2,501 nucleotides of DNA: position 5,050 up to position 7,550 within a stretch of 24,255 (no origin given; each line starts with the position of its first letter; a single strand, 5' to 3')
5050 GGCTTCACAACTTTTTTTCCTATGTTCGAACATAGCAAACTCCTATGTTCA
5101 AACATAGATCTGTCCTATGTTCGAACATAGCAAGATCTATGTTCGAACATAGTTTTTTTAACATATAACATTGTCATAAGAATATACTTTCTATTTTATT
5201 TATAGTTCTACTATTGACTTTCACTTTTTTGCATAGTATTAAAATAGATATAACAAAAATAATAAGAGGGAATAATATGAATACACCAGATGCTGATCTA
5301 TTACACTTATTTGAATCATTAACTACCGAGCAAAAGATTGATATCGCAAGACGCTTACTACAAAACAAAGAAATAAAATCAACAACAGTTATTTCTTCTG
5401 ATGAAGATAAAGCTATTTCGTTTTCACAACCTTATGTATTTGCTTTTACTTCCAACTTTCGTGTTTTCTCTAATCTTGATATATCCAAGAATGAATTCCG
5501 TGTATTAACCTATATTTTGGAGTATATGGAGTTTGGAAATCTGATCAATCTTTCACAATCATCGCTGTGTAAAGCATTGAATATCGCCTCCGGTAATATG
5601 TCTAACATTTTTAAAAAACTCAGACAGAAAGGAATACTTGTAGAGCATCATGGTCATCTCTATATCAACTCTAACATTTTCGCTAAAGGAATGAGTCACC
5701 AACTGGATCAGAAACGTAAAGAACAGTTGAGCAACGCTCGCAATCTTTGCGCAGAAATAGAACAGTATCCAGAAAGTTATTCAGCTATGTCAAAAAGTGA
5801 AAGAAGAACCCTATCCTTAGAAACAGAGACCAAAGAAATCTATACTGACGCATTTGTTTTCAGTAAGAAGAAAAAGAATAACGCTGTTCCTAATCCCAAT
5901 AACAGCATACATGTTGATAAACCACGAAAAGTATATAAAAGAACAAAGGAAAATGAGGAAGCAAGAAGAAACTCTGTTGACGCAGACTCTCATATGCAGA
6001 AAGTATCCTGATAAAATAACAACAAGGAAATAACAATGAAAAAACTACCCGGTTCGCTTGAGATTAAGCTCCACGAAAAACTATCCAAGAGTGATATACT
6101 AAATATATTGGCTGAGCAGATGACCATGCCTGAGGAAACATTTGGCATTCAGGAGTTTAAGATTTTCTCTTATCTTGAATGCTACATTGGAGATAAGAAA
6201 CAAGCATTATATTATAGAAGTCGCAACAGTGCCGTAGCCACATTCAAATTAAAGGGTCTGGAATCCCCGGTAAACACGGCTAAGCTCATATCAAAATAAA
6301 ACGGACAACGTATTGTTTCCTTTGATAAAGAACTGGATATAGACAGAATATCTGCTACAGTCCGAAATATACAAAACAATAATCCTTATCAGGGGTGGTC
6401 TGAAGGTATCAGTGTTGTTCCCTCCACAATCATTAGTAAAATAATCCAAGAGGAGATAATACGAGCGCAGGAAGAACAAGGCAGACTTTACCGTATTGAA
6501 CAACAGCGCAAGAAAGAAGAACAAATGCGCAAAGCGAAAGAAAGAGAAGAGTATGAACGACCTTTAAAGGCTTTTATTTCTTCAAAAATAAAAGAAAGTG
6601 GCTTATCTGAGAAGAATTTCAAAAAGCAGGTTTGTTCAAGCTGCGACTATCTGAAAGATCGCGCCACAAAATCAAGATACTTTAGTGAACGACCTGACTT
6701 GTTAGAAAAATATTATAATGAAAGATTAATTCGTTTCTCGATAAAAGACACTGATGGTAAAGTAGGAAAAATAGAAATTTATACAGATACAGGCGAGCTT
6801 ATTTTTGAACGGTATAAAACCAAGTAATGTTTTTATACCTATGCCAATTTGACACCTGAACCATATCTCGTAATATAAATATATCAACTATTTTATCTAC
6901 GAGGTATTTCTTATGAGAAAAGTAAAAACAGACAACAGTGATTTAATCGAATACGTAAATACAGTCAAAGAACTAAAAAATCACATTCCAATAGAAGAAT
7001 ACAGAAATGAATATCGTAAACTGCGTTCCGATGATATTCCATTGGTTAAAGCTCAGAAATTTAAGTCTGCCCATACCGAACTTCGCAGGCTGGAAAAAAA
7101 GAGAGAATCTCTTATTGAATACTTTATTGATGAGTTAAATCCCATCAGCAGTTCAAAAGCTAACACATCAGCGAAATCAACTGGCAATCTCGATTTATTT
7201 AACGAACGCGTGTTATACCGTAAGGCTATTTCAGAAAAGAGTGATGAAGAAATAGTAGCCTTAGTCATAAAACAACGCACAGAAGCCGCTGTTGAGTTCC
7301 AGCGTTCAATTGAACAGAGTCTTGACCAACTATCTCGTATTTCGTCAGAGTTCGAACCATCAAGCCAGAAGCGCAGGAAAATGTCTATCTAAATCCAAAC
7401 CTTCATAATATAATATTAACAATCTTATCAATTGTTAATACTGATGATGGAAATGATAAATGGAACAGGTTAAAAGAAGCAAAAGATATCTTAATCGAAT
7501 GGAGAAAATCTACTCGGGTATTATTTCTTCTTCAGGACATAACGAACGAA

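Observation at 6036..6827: Single in-frame TAA splitting a 264-codon reading frame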

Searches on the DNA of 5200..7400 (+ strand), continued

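Call 44: get_annotated_region(hit=H72, flank=100)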
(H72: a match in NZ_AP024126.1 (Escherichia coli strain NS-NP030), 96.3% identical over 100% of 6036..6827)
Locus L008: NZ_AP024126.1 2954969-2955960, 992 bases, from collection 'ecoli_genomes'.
description: Escherichia coli strain NS-NP030 chromosome, complete genome
organism: Escherichia coli strain NS-NP030 (NCBI taxid 562)
replicon: chromosome; assembly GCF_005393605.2
host: Bos taurus; source: -; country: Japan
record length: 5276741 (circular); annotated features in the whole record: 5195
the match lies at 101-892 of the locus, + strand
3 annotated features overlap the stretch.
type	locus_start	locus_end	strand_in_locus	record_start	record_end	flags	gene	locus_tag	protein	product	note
CDS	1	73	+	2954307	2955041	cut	-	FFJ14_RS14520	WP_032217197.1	replication/maintenance protein RepL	-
CDS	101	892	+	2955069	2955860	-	-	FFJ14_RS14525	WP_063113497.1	hypothetical protein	-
CDS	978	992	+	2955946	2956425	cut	-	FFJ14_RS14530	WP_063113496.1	DUF4756 family protein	-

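Call 45: get_annotated_region(hit=H99, flank=2500)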
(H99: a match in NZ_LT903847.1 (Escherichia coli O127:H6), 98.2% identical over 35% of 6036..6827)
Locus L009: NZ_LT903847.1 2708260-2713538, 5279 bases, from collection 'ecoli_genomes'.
description: Escherichia coli O127:H6 isolate EPEC1 chromosome 1, complete sequence
organism: Escherichia coli O127:H6 (NCBI taxid 168807)
replicon: chromosome; assembly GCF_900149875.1
host: Homo sapiens; source: Artificial construct derived from EPEC E2348/69 variety 2; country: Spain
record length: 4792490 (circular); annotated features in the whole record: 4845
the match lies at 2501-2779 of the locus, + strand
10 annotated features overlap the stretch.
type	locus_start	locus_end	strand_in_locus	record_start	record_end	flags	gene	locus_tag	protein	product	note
CDS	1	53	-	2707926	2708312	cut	-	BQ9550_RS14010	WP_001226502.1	hypothetical protein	-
CDS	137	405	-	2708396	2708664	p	-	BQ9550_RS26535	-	hypothetical protein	frameshifted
CDS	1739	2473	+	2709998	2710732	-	-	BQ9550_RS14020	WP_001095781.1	replication/maintenance protein RepL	-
CDS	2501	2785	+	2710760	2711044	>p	-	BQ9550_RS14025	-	hypothetical protein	incomplete; partial in the middle of a contig; missing C-terminus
CDS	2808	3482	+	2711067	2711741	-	-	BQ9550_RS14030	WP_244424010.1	PIN domain-containing protein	-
CDS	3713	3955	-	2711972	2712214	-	-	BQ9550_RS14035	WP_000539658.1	hypothetical protein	-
CDS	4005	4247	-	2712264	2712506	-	-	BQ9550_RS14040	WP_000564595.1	H-NS family histone-like protein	-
CDS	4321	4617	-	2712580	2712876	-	-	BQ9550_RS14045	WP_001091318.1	hypothetical protein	-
CDS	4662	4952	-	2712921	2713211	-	-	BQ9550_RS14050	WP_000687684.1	hypothetical protein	-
CDS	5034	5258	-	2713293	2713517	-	-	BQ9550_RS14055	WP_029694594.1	helix-turn-helix transcriptional regulator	-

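Call 61: get_annotated_region(hit=H98, flank=800)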
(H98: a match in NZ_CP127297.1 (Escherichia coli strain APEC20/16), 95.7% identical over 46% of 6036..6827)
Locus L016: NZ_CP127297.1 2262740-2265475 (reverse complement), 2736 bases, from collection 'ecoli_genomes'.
description: Escherichia coli strain APEC20/16 chromosome, complete genome
organism: Escherichia coli strain APEC20/16 (NCBI taxid 562)
replicon: chromosome; assembly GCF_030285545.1
host: Gallus gallus domesticus; source: feces; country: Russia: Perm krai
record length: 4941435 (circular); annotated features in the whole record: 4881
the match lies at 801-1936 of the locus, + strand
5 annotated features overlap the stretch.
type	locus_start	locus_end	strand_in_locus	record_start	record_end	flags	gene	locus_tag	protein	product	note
CDS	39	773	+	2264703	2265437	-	-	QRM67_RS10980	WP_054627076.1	replication/maintenance protein RepL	-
CDS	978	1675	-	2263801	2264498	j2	-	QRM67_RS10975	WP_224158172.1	IS1-like element IS1A family transposase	programmed frameshift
CDS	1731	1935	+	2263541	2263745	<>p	-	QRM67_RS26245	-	hypothetical protein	frameshifted; incomplete; partial in the middle of a contig; missing N-terminus and C-terminus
CDS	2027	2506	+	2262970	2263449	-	-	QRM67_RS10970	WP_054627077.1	DUF4756 family protein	-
CDS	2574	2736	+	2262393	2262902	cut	-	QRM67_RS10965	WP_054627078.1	hypothetical protein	-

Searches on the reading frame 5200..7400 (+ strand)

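Call 12: search_protein_families(library=pfam, proteins=[L002:3837-4625:+], max_evalue=1)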
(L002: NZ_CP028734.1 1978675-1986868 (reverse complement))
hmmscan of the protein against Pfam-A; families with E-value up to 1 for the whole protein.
L002:3837-4625:+ (263 aa): 2 families
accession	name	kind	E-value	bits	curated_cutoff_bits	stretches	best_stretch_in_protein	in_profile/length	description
PF15324.11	TALPID3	-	0.12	10.6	27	1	132-202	441-511/1261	Hedgehog signalling target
PF04791.21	LMBR1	-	0.88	8.8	31.9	1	98-197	219-321/510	LMBR1-like membrane protein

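Call 13: search_protein_families(library=ncbifam, proteins=[L002:3837-4625:+], max_evalue=1)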
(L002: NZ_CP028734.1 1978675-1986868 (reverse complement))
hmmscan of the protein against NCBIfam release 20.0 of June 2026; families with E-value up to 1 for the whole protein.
L002:3837-4625:+ (263 aa): 1 family
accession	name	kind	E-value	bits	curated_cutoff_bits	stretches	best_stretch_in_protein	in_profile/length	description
NF033517.1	transpos_IS66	equivalog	0.074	12.1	180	1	143-221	248-325/387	IS66 family transposase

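Call 14: search_protein_families(library=phrogs, proteins=[L002:3837-4625:+], max_evalue=1)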
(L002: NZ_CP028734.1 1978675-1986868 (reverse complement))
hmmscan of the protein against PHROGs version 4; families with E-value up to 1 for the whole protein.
L002:3837-4625:+ (263 aa): 1 family
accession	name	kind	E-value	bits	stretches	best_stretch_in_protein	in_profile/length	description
phrog_17920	-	unknown function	0.3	12.4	0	135-174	13-51/61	-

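Call 15: find_homologous_proteins(query=L002:3837-4625:+, max_evalue=0.001)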
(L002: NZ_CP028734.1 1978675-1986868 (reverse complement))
Query L002:3837-4625:+ (263 aa): 63 proteins with E <= 0.001 among 525 candidates.
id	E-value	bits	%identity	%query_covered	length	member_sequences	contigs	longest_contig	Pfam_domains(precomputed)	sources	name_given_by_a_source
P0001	5.4e-155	532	94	100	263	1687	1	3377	-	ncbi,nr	ncbi:hypothetical protein I4T79_004422 [Salmonella enterica subsp. enterica serovar Enteritidis]|nr:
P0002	8.9e-148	508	89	100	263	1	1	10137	-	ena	-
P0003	1.1e-147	508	89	100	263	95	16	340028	-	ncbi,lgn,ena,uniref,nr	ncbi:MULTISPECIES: hypothetical protein [Klebsiella]|uniref:hypothetical protein n=1 Tax=Klebsiella 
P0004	2.7e-145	500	87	100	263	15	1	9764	-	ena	-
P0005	3.7e-143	493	89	100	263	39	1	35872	-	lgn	-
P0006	2.2e-140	484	86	100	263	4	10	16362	-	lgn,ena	-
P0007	1.3e-138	478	89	99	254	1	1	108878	-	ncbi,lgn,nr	ncbi:hypothetical protein K7676_004056 [Salmonella enterica]|nr:hypothetical protein [Salmonella ent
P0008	1.3e-135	468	86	97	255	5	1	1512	-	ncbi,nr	ncbi:hypothetical protein ITX75_004916, partial [Salmonella enterica]|nr:hypothetical protein [Salmo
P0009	3.8e-135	467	83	100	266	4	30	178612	-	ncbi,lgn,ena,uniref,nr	ncbi:hypothetical protein L5654_14130 [Klebsiella grimontii]|uniref:hypothetical protein n=1 Tax=Kle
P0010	5.5e-134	463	83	99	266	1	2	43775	-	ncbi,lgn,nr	ncbi:TPA: hypothetical protein JK826_004500 [Salmonella enterica]|nr:hypothetical protein [Salmonell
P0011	2.3e-129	448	81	100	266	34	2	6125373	-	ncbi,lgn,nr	ncbi:hypothetical protein DOE63_08810 [Salmonella enterica subsp. diarizonae serovar 59:z10:-]|nr:hy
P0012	3.7e-129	447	81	100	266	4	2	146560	-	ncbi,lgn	ncbi:TPA: hypothetical protein ACTW85_002175 [Raoultella planticola]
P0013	4.7e-126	437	77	100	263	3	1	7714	-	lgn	-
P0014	1.0e-114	400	79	92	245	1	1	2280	-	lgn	-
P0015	3.4e-108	379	67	100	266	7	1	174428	-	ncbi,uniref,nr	ncbi:hypothetical protein V2I52_14925 [Brenneria sp. g21c3]|uniref:hypothetical protein n=1 Tax=Bren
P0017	1.4e-106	373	67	100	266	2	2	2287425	-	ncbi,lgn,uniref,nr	ncbi:hypothetical protein BV923_17305 [Pectobacterium odoriferum]|uniref:hypothetical protein n=1 Ta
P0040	4.8e-83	296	54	100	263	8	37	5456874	-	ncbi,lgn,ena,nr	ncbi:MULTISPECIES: hypothetical protein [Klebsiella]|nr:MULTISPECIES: hypothetical protein [Klebsiel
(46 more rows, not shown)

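Call 31: predict_structure(alignment_id=A3)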
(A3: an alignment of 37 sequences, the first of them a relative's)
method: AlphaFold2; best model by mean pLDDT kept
length: 263 residues; sequences in the alignment: 37
mean_pLDDT: 65.3   pTM: 0.45
mean pLDDT of the five models: 65.3, 65.2, 64.3, 63.1, 61.4
residues with pLDDT >= 90: 50; 70-90: 76; 50-70: 33; < 50: 104
segments of 3 or more residues with pLDDT < 50: 1-52, 68-102, 104-113, 115-119
pLDDT, mean of each block of 10 residues (from residue 1): 31 38 48 42 35 54 56 35 35 36 47 47 60 73 86 94 94 91 88 82 82 87 89 88 89 90 65
secondary structure, 60 per line:
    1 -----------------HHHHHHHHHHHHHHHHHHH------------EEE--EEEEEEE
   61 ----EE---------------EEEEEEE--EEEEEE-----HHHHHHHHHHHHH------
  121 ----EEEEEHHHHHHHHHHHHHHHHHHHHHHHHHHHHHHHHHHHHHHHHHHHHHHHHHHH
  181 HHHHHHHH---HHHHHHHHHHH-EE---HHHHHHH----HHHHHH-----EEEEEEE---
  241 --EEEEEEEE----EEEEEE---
elements in order: H18-36 E49-51 E54-60 E82-88 E91-96 H102-114 E125-129 H130-188 H192-202 H209-215 H220-225 E231-237 E243-250 E255-260

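Call 49: search_protein_families(library=padloc, proteins=[L002:3837-4625:+], max_evalue=0.01)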
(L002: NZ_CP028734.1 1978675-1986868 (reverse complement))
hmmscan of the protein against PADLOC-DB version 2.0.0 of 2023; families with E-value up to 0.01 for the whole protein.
L002:3837-4625:+ (263 aa): 0 families

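Call 53: find_encoding_contigs(protein=P0011, flank=4000, max_places=2)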
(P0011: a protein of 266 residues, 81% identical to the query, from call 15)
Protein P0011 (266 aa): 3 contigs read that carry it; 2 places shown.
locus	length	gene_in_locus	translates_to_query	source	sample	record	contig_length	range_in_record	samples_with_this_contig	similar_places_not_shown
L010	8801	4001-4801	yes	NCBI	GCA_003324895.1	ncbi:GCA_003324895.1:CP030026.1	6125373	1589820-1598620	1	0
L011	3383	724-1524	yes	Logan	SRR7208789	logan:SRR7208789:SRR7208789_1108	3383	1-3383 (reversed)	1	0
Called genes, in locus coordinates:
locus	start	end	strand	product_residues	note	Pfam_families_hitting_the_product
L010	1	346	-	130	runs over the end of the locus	PF01842:ACT (faint)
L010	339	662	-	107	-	PF03992:ABM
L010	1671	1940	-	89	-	-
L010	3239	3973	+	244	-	-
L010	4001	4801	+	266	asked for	-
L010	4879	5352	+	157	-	PF15948:DUF4756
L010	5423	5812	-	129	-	-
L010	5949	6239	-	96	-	-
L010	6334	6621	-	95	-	-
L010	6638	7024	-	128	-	-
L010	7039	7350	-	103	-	-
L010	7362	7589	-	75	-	PF05930:Phage_AlpA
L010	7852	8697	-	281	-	PF19924:DUF6387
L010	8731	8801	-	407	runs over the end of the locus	PF13356:Arm-DNA-bind_3, PF22022:Phage_int_M, PF00589:Phage_integrase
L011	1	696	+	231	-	?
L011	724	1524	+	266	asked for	-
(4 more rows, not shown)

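Call 54: find_encoding_contigs(protein=P0017, flank=4000, max_places=2)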
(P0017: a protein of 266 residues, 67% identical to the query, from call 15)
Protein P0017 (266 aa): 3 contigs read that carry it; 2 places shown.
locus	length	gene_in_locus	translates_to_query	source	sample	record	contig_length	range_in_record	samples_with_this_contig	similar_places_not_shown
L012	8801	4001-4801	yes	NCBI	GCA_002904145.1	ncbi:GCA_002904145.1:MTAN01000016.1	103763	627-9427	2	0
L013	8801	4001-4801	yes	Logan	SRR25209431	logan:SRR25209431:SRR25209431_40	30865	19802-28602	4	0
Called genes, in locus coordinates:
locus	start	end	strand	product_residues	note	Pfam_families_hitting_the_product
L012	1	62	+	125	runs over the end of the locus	-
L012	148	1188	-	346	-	PF14022:DUF4238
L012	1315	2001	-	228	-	-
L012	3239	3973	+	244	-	-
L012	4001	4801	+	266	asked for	-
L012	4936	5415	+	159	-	PF15948:DUF4756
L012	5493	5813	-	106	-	-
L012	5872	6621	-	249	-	PF12787:EcsC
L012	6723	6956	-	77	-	PF22470:Histone_HNS_N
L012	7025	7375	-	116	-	-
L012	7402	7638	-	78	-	-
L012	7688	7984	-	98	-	-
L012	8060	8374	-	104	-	-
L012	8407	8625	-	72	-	PF05930:Phage_AlpA, PF12728:HTH_17 (weak)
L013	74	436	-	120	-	-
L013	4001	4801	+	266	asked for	-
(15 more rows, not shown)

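Call 55: find_encoding_contigs(protein=P0040, flank=4000, max_places=2)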
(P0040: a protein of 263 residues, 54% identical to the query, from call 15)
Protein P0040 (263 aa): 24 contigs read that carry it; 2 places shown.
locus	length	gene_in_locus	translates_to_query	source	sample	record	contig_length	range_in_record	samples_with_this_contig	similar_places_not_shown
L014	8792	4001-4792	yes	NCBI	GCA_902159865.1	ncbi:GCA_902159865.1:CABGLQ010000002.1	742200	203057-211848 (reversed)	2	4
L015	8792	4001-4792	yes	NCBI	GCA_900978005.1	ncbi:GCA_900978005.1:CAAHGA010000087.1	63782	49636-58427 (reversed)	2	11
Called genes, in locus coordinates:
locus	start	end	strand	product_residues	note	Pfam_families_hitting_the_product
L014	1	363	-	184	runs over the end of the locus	-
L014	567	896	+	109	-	PF13560:HTH_31 (faint), PF12844:HTH_19, PF01381:HTH_3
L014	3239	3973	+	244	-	-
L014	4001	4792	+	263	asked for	-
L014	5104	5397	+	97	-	-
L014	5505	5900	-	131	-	-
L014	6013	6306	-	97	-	-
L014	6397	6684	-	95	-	-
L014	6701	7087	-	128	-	-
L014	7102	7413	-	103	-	-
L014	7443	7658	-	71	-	PF05930:Phage_AlpA, PF12728:HTH_17 (weak)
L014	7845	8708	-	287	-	PF19924:DUF6387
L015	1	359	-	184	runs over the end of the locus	-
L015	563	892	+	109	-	PF13560:HTH_31 (faint), PF12844:HTH_19, PF01381:HTH_3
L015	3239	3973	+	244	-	-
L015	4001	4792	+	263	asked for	-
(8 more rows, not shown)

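Call 56: search_solved_structures(query=A3, max_evalue=1)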
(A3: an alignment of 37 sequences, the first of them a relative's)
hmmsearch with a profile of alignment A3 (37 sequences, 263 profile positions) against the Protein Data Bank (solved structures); distinct sequences matched with E-value up to 1: 0.

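Call 64: search_protein_representatives(alignment_id=A3)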
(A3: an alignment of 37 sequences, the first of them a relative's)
Query: 37 sequences, 263 profile positions. Proteins with E-value up to 0.001 (for the whole library): 45; up to 1e-10: 26; up to 1e-30: 13. The best 45 are listed.
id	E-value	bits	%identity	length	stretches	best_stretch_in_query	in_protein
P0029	7.3e-138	474.8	-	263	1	1-262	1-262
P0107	9.5e-76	271.2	-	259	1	1-260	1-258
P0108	1.4e-57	211.7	-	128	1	136-262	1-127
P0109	1.0e-54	202.3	-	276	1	2-262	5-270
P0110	1.3e-52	195.4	-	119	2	1-78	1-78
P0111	4.1e-49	183.9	-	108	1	1-107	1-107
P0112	7.9e-49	183.0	-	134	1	1-100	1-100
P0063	7.1e-47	176.6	-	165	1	1-131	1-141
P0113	3.4e-44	167.8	-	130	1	1-130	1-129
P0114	1.1e-39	153.0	-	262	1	5-258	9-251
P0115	1.6e-36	142.6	-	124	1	1-113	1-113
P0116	1.5e-33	132.9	-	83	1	1-65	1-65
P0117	6.3e-32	127.6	-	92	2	29-77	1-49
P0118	5.2e-23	98.3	-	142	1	2-141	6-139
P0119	6.9e-23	97.9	-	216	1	6-219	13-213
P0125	6.9e-14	68.4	-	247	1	2-250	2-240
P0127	2.4e-12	63.4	-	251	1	5-256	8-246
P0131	3.6e-10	56.2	-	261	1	2-252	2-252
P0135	3.0e-07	46.6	-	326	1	5-255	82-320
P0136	5.6e-07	45.8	-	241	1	1-228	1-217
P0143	2.3e-05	40.5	-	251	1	9-252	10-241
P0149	9.5e-04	35.2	-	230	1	11-259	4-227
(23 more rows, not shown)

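Call 65: search_protein_families(library=pfam, proteins=[P0107, P0109, P0114, P0125, P0127, P0131, P0135, P0136, P0143, P0149], max_evalue=0.01)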
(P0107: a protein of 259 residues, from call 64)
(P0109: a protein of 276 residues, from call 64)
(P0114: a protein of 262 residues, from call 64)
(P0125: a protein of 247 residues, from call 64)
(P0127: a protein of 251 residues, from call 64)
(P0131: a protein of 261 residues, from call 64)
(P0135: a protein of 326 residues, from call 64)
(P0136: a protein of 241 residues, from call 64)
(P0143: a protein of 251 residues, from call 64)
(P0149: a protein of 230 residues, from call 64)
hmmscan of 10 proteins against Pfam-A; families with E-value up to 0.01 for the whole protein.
P0107 (259 aa): 0 families

P0109 (276 aa): 0 families

P0114 (262 aa): 0 families

P0125 (247 aa): 0 families

P0127 (251 aa): 0 families

P0131 (261 aa): 1 family
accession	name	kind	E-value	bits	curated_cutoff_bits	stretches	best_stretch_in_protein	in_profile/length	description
PF21698.3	Spo16_C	-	0.0013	18.8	27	1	182-204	12-34/43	Spo16 protein, C-terminal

P0135 (326 aa): 0 families

P0136 (241 aa): 0 families

P0143 (251 aa): 0 families

P0149 (230 aa): 0 families
